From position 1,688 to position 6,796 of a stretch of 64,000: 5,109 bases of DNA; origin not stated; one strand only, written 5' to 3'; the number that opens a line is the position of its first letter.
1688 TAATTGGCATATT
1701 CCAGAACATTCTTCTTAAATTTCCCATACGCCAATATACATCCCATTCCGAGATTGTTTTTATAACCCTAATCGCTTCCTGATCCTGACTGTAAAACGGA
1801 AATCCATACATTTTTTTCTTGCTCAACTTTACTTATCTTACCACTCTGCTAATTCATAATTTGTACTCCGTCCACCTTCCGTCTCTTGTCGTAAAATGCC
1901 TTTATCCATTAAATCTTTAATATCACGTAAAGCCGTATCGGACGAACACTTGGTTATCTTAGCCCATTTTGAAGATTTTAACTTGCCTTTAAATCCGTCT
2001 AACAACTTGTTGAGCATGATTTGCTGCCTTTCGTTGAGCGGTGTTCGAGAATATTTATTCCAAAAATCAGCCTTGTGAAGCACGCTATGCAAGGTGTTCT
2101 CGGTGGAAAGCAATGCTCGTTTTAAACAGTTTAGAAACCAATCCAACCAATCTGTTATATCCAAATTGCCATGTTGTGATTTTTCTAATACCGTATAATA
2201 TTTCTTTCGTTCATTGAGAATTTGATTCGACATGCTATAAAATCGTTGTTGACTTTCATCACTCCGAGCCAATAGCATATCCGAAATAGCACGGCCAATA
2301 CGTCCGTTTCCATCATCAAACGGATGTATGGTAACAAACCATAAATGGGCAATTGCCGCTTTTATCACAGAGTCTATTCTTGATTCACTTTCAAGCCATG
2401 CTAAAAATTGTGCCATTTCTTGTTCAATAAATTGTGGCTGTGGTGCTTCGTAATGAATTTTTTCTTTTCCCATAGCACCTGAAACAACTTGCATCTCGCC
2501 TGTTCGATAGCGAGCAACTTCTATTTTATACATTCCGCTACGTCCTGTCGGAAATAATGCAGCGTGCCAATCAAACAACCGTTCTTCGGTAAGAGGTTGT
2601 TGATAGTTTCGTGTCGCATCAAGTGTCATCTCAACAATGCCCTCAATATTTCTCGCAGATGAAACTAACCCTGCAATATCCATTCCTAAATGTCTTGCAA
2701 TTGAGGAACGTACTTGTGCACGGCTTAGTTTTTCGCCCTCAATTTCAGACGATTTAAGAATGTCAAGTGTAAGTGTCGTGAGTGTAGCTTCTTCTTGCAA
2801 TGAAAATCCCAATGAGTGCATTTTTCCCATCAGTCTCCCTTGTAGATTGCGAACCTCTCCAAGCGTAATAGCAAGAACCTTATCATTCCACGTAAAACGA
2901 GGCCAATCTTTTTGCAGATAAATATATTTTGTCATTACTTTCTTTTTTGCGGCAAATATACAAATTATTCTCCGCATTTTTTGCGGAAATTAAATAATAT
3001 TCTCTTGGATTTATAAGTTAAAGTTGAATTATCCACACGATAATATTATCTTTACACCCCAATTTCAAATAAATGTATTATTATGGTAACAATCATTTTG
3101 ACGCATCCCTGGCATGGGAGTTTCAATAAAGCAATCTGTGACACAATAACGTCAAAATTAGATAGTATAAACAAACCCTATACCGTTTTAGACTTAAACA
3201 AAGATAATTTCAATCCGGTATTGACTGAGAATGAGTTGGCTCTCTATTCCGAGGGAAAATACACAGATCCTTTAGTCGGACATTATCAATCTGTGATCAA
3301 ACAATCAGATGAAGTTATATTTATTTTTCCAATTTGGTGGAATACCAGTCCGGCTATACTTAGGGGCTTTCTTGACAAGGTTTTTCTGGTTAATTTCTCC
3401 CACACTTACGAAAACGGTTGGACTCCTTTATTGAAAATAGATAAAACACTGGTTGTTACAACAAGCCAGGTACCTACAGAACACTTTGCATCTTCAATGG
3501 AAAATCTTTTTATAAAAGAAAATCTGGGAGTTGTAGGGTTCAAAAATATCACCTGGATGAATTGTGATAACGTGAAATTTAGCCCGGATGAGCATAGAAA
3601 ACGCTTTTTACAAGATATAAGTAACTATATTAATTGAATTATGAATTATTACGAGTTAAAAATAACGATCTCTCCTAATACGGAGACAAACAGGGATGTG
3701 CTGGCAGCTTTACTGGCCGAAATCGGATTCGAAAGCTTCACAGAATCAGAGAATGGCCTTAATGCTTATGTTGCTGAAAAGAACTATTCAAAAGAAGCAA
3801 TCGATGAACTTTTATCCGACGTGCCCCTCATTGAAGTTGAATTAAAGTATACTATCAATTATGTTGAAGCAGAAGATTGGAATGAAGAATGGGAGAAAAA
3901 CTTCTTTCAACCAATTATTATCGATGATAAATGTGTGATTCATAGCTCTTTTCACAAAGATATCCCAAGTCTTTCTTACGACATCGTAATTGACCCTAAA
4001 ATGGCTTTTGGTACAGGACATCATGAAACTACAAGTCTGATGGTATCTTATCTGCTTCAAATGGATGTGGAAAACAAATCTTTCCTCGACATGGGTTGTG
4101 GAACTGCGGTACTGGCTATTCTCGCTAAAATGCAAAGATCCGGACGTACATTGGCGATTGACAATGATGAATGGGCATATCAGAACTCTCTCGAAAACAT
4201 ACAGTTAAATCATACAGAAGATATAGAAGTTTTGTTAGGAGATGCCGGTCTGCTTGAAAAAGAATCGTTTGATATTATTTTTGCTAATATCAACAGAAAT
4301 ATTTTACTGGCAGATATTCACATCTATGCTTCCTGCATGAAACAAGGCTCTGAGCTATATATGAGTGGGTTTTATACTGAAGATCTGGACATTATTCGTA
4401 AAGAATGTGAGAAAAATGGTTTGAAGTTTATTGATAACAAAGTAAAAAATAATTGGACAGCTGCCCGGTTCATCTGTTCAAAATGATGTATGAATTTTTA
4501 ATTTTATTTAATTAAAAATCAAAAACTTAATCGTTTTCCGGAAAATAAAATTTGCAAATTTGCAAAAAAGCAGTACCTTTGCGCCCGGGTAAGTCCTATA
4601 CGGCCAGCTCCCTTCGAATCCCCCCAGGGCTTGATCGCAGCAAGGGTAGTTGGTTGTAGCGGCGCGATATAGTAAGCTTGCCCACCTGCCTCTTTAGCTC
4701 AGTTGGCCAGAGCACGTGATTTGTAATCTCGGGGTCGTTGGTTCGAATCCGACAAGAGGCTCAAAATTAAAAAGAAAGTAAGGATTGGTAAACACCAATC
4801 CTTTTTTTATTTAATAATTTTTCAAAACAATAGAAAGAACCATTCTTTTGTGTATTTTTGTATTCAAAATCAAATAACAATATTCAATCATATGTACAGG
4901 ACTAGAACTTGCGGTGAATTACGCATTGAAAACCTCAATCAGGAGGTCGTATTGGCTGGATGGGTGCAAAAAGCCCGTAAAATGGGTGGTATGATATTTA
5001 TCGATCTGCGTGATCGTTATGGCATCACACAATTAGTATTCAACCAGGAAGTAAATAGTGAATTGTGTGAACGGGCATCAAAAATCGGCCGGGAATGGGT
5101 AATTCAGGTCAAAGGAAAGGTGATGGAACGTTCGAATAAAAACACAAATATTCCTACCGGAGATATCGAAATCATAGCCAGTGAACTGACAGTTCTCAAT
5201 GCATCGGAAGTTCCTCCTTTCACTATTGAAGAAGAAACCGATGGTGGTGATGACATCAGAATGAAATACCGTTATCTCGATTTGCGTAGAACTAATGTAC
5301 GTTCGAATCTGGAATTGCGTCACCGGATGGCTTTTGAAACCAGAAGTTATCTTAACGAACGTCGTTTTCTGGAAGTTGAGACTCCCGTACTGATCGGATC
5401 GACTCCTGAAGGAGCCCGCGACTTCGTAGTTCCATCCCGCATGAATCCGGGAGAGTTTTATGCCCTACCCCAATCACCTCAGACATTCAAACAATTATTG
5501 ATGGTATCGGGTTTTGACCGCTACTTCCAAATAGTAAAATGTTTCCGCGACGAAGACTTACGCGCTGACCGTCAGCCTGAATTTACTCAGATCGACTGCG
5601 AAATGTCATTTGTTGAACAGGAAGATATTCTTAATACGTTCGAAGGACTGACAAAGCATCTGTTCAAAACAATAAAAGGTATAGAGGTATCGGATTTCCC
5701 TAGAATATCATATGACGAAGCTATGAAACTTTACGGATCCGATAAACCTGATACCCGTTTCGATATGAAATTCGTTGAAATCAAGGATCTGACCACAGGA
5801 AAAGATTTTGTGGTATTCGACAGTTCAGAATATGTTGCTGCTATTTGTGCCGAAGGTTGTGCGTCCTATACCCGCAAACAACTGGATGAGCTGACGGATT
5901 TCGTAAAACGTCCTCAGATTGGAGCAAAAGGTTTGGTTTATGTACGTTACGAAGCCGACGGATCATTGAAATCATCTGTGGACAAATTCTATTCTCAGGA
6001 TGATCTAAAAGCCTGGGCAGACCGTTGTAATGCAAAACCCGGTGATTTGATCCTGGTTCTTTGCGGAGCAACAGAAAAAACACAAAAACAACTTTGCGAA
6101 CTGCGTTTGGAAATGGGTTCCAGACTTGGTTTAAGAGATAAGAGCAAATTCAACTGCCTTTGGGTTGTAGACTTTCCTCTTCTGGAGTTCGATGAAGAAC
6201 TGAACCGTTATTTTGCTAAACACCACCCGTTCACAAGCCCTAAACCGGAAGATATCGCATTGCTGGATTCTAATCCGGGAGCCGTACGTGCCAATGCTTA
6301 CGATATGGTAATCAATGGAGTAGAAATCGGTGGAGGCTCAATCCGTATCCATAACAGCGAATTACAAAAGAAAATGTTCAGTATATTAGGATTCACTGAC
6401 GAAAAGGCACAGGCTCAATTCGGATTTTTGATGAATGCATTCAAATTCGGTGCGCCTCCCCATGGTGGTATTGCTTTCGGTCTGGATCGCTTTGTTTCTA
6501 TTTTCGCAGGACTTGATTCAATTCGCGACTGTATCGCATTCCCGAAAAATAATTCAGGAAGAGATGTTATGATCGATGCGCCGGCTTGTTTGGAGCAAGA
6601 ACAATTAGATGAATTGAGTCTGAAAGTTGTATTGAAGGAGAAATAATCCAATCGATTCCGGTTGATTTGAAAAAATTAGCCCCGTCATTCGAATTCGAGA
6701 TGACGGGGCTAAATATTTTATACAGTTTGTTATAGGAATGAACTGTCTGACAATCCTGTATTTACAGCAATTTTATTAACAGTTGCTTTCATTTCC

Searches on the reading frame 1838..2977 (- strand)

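Call 72: search_protein_families(library=pfam, proteins=[window:1838-2977:-], max_evalue=0.000001)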
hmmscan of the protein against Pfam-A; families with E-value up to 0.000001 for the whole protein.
window:1838-2977:- (379 aa): 2 families
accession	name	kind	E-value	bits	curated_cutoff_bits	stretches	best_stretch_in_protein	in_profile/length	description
PF13776.11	DUF4172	-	1.4e-31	109.1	25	1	18-99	1-82/82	Domain of unknown function (DUF4172)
PF02661.23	Fic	-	2.2e-19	70.5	24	1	128-236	1-93/93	Fic/DOC family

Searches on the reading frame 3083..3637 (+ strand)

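Call 72: search_protein_families(library=pfam, proteins=[window:3083-3637:+], max_evalue=0.000001)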
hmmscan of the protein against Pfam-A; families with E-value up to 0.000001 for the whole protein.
window:3083-3637:+ (184 aa): 1 family
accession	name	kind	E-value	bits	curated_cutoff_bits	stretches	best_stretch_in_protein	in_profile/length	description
PF02525.22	Flavodoxin_2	-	3.1e-26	92.8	27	1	2-179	3-194/198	Flavodoxin-like fold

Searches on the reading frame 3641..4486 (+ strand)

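Call 72: search_protein_families(library=pfam, proteins=[window:3641-4486:+], max_evalue=0.000001)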
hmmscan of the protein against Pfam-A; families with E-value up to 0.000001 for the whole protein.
window:3641-4486:+ (281 aa): 3 families
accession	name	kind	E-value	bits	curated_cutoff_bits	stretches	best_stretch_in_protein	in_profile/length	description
PF06325.19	PrmA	-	5.9e-44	151.2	22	1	35-274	53-290/296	Ribosomal protein L11 methyltransferase (PrmA)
PF13847.12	Methyltransf_31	-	3.7e-09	36.9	27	1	144-235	3-96/145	Methyltransferase domain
PF05175.20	MTS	-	9.7e-08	32.3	23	1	130-216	19-105/170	Methyltransferase small domain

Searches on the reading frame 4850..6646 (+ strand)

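Call 72: search_protein_families(library=pfam, proteins=[window:4850-6646:+], max_evalue=0.000001)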
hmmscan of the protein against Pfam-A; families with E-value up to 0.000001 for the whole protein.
window:4850-6646:+ (598 aa): 3 families
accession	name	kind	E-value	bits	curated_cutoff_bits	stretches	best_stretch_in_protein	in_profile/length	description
PF00152.25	tRNA-synt_2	-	6.5e-123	410.1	25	1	135-567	3-307/308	tRNA synthetases class II (D, K and N)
PF01336.31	tRNA_anti-codon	-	1.8e-17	63.5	27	1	33-116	1-75/75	OB-fold nucleic acid binding domain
PF02938.19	GAD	-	2.5e-13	50.5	23.4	1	326-413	8-93/95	GAD domain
